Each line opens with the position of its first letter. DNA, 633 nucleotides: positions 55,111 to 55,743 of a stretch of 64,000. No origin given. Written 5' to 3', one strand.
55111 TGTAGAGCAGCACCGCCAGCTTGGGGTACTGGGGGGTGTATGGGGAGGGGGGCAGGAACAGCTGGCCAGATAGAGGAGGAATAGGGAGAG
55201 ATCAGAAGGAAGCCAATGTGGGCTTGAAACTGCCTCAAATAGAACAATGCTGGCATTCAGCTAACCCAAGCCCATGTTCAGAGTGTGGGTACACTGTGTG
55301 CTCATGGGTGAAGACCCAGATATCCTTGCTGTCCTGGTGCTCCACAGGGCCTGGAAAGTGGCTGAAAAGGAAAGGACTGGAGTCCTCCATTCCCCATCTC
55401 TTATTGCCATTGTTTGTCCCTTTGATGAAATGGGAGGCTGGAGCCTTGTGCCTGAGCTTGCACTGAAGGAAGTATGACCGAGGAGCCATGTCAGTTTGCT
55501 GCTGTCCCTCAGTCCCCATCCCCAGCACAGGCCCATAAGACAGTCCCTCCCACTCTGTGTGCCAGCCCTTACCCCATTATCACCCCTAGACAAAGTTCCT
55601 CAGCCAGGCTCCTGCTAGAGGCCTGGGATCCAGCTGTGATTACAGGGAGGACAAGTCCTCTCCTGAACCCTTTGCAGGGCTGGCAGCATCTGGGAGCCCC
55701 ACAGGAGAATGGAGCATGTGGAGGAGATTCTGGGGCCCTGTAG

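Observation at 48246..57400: Inverted segmental duplication (palindrome-like, centre about 52.4 kb) carrying an OR pseudogene and a CR1 in each arm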

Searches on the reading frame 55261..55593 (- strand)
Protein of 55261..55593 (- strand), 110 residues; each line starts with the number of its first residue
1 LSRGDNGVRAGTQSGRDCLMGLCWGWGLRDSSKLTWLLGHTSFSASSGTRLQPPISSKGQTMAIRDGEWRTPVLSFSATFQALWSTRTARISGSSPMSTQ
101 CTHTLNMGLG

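Call 11: search_protein_families(library=pfam, proteins=[window:55261-55593:-], max_evalue=0.01)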
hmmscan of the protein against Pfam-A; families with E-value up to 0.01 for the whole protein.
window:55261-55593:- (110 aa): 0 families

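Call 47: search_protein_representatives(protein=window:55261-55593:-)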
Query: 110 residues. Proteins with E-value up to 0.001 (for the whole library): 1; up to 1e-10: 1; up to 1e-30: 0. The best 1 are listed.
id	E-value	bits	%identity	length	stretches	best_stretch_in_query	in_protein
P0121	4.3e-11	59.2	54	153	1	4-74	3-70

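Call 49: list_cluster_members(proteins=[P0121])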
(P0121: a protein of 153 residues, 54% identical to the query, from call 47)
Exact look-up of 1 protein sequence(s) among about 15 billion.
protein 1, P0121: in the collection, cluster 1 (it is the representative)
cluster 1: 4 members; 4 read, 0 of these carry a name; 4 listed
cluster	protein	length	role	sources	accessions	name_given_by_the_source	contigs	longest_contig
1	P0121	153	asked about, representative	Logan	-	-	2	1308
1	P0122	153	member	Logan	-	-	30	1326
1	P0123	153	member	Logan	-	-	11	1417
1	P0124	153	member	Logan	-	-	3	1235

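Call 50: find_encoding_contigs(protein=P0122, flank=10000, max_places=10)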
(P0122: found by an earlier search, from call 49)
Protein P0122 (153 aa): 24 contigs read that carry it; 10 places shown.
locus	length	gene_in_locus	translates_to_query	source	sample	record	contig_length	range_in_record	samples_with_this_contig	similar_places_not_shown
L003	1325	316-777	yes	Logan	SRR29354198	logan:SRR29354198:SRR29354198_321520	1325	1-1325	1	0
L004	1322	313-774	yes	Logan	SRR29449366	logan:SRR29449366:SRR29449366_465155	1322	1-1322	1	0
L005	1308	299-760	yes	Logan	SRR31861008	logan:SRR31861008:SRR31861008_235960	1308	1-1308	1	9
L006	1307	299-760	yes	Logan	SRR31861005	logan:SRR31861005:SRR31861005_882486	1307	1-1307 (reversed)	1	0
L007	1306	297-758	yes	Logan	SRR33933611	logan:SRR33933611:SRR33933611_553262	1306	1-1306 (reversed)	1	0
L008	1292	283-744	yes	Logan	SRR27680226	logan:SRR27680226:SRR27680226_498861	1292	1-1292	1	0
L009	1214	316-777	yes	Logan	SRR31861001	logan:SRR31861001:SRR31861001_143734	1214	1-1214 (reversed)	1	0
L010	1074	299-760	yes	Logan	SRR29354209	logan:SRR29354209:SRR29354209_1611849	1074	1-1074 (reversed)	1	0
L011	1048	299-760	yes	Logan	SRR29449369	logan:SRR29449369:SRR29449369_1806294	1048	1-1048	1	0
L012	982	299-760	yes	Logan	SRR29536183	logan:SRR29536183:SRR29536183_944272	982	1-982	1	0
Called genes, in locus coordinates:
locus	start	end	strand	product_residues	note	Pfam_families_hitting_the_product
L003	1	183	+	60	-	?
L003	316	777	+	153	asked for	-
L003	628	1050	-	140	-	-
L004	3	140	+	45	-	?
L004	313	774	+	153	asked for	-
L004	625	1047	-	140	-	-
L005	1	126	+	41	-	?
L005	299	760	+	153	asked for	-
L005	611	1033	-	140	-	-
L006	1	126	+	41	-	?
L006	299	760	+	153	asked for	-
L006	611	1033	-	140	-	-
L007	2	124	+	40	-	?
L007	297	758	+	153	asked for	-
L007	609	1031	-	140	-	-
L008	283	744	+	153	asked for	-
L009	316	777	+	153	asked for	-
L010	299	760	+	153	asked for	-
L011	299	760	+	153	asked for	-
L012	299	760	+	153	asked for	-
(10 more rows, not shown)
